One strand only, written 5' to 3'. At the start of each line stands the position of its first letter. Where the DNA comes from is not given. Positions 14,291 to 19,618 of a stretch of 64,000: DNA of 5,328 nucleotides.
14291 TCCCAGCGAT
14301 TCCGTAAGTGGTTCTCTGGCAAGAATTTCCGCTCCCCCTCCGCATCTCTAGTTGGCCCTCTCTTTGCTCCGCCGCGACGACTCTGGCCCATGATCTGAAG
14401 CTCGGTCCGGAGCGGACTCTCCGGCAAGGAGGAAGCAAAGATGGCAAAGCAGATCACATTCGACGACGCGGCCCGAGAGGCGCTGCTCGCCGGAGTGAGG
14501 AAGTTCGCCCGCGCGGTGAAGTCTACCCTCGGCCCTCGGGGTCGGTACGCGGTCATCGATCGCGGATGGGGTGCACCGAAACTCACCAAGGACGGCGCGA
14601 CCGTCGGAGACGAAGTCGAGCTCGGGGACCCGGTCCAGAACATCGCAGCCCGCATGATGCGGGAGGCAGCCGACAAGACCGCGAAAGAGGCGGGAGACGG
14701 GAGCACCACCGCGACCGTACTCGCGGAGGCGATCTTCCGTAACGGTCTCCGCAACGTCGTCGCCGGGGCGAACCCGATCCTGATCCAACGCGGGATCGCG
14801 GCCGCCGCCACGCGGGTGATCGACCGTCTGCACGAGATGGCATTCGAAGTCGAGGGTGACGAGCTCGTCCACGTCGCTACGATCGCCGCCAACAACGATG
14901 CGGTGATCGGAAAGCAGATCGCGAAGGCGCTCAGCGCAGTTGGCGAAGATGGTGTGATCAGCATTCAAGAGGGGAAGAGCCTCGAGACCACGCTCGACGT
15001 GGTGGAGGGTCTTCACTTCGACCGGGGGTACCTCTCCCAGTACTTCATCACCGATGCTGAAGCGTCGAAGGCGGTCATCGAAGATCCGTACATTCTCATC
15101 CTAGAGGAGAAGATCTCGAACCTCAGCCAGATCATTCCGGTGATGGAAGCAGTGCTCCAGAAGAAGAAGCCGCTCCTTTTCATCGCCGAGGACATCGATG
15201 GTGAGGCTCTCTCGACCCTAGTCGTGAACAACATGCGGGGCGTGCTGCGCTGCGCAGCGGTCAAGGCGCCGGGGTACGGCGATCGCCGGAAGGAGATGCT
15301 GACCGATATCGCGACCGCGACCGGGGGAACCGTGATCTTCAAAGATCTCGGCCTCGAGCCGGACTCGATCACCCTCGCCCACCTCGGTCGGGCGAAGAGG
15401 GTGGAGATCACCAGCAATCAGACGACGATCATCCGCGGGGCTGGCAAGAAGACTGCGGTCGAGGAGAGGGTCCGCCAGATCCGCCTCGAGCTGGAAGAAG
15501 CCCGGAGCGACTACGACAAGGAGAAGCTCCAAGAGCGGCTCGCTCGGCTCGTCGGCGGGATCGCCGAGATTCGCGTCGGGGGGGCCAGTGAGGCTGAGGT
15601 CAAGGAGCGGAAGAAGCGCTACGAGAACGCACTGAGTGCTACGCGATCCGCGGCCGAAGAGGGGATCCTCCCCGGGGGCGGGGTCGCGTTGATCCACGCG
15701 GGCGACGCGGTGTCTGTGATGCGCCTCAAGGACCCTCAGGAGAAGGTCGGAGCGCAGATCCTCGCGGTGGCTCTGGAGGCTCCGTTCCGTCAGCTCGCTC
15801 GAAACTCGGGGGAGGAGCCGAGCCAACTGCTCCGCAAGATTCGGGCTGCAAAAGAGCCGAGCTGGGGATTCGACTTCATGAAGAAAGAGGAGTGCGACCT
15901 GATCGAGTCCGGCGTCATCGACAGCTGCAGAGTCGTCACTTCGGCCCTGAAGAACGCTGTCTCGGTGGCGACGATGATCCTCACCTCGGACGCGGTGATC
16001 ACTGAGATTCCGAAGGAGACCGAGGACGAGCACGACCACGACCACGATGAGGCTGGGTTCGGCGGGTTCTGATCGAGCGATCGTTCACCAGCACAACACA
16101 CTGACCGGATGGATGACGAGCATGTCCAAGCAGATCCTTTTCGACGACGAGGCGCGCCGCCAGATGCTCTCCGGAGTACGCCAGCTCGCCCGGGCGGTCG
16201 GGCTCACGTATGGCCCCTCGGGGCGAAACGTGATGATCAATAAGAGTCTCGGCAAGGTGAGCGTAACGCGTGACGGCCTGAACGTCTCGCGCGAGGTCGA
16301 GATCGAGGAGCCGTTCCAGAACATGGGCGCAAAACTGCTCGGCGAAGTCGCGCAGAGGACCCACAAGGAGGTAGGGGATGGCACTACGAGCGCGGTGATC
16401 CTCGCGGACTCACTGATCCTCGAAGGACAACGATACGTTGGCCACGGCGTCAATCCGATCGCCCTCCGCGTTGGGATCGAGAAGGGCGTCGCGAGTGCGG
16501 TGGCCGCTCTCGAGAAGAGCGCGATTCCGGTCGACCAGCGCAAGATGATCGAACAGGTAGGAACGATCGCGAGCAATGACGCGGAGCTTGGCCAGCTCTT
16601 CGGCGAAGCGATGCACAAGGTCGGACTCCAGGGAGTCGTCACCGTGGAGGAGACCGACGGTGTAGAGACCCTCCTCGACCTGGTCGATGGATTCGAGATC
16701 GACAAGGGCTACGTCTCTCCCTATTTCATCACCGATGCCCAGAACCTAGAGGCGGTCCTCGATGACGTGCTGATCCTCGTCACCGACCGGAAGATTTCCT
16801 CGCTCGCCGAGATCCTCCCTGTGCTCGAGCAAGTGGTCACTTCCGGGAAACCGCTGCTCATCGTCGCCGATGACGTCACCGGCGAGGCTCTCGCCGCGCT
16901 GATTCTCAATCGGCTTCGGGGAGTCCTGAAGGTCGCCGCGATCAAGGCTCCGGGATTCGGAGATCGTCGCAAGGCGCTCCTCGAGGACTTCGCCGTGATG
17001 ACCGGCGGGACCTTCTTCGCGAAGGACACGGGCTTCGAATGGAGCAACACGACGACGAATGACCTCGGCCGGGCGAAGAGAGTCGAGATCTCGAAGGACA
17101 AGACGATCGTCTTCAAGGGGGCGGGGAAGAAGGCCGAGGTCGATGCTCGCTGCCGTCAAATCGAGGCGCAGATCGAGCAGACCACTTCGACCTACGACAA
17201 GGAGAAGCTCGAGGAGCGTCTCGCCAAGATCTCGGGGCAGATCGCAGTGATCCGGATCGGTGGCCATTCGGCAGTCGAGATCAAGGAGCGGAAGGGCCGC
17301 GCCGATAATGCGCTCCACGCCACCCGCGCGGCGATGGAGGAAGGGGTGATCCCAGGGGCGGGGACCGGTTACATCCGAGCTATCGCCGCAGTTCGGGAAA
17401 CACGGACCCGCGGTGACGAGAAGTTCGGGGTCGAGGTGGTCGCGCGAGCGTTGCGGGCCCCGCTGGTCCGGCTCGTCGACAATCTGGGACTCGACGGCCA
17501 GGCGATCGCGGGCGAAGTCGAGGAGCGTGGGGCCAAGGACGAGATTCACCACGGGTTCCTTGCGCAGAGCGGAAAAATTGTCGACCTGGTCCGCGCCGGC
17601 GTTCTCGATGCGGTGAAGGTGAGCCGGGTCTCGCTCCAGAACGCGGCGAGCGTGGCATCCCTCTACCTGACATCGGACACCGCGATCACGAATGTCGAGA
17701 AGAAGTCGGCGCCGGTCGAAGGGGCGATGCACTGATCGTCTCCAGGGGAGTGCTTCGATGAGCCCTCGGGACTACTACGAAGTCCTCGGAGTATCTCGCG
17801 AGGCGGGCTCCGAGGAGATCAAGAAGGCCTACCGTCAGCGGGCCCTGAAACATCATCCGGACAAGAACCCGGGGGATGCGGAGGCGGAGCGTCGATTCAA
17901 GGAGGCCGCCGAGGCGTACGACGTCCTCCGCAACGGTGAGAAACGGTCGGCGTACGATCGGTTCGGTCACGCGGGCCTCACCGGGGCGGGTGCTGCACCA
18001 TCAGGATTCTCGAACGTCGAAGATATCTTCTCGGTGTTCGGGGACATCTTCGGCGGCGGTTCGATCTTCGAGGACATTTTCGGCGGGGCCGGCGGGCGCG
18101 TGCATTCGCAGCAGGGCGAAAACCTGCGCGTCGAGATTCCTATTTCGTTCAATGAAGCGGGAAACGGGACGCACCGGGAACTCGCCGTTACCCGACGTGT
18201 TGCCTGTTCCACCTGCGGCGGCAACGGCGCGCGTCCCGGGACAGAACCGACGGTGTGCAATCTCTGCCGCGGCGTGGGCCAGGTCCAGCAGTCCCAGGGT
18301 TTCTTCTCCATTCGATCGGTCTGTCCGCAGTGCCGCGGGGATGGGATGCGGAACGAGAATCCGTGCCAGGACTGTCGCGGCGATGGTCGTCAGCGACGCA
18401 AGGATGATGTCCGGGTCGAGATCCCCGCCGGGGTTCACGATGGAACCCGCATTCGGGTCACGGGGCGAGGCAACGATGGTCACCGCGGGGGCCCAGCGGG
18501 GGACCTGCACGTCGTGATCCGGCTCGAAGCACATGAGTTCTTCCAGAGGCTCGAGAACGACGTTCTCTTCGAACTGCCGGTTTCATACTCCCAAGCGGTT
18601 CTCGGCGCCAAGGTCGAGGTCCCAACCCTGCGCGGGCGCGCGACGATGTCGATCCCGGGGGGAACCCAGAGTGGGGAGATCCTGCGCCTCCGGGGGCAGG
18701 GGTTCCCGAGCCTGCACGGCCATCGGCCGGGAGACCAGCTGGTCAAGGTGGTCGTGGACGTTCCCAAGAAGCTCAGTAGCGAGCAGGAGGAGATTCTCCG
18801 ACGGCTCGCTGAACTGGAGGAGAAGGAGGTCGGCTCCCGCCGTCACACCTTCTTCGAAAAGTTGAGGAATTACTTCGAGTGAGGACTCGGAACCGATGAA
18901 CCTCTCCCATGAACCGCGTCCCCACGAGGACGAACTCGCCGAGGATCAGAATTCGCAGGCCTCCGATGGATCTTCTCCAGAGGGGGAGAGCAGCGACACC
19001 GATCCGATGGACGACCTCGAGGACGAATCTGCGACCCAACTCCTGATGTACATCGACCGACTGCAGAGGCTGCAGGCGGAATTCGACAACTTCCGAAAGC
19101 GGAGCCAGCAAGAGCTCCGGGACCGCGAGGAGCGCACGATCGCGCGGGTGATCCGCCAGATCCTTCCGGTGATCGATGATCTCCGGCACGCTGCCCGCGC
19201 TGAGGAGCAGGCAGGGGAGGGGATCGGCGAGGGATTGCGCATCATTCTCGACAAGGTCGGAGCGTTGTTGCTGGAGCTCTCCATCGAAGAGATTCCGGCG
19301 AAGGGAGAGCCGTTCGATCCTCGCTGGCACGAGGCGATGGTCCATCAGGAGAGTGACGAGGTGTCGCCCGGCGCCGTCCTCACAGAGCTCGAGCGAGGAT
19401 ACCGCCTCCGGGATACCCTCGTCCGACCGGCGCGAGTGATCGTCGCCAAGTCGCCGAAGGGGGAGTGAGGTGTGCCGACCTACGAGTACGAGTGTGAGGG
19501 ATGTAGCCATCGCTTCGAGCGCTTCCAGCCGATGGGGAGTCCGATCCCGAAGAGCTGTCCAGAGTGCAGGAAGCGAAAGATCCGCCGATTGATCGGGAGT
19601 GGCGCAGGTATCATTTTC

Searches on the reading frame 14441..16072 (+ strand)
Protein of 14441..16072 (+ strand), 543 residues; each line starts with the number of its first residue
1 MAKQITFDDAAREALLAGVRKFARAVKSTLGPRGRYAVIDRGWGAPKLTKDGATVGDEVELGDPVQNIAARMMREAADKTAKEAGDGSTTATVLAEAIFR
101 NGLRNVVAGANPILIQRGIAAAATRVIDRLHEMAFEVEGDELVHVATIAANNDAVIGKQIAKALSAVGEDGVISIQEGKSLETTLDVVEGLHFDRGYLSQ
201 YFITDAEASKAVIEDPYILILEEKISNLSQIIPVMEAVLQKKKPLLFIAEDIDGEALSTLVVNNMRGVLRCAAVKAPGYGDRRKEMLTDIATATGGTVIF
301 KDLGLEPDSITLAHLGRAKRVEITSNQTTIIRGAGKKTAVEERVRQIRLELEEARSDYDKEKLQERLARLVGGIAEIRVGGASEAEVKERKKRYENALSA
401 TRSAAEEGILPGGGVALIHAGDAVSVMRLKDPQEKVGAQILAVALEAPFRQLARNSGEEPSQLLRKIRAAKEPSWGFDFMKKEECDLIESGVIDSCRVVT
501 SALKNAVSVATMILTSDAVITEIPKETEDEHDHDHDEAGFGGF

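Call 4: search_protein_families(library=pfam, proteins=[window:14441-16072:+], max_evalue=0.01)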
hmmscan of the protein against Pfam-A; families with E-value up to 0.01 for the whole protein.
window:14441-16072:+ (543 aa): 1 family
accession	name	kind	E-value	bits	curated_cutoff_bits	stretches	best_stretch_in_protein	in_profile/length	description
PF00118.29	Cpn60_TCP1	-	6.4e-78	263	34.3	1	23-522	2-488/490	TCP-1/cpn60 chaperonin family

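Call 75: list_cluster_members(proteins=[window:14441-16072:+, window:8408-9790:+, window:12055-14124:+, window:10659-11525:+, window:11706-11951:+, window:9787-10662:+])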
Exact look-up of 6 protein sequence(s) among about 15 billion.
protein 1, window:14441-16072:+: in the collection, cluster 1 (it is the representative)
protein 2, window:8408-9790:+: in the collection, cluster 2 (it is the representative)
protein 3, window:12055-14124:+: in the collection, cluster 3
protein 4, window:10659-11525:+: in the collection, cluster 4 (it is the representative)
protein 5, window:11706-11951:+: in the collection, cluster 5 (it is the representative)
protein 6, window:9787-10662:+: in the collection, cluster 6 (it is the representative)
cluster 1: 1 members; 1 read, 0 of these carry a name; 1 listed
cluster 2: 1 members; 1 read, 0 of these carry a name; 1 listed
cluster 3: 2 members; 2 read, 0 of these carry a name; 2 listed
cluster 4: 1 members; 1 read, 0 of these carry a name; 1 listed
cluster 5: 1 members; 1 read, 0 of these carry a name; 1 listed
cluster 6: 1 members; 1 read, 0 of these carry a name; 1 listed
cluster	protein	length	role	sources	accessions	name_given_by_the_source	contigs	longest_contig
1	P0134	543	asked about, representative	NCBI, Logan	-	-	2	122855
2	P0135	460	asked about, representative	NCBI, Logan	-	-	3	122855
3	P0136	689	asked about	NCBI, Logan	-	-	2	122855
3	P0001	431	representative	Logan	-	-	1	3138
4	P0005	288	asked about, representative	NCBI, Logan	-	-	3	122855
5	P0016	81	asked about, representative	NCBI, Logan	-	-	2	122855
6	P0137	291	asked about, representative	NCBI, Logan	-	-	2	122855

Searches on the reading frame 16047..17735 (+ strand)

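Call 4: search_protein_families(library=pfam, proteins=[window:16047-17735:+], max_evalue=0.01)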
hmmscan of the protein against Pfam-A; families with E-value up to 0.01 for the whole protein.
window:16047-17735:+ (562 aa): 1 family
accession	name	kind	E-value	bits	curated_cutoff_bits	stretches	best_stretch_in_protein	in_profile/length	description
PF00118.29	Cpn60_TCP1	-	1.2e-71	242.3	34.3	1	47-548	1-487/490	TCP-1/cpn60 chaperonin family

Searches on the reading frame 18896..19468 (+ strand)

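Call 4: search_protein_families(library=pfam, proteins=[window:18896-19468:+], max_evalue=0.01)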
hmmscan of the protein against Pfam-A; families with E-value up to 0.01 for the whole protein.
window:18896-19468:+ (190 aa): 2 families
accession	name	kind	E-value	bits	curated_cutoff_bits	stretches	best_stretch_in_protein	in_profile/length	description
PF01025.24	GrpE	-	2.5e-35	122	25.8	1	48-185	26-165/165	GrpE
PF03938.19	OmpH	-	0.0062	17.2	32.4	1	44-96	66-107/141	Outer membrane protein (OmpH-like)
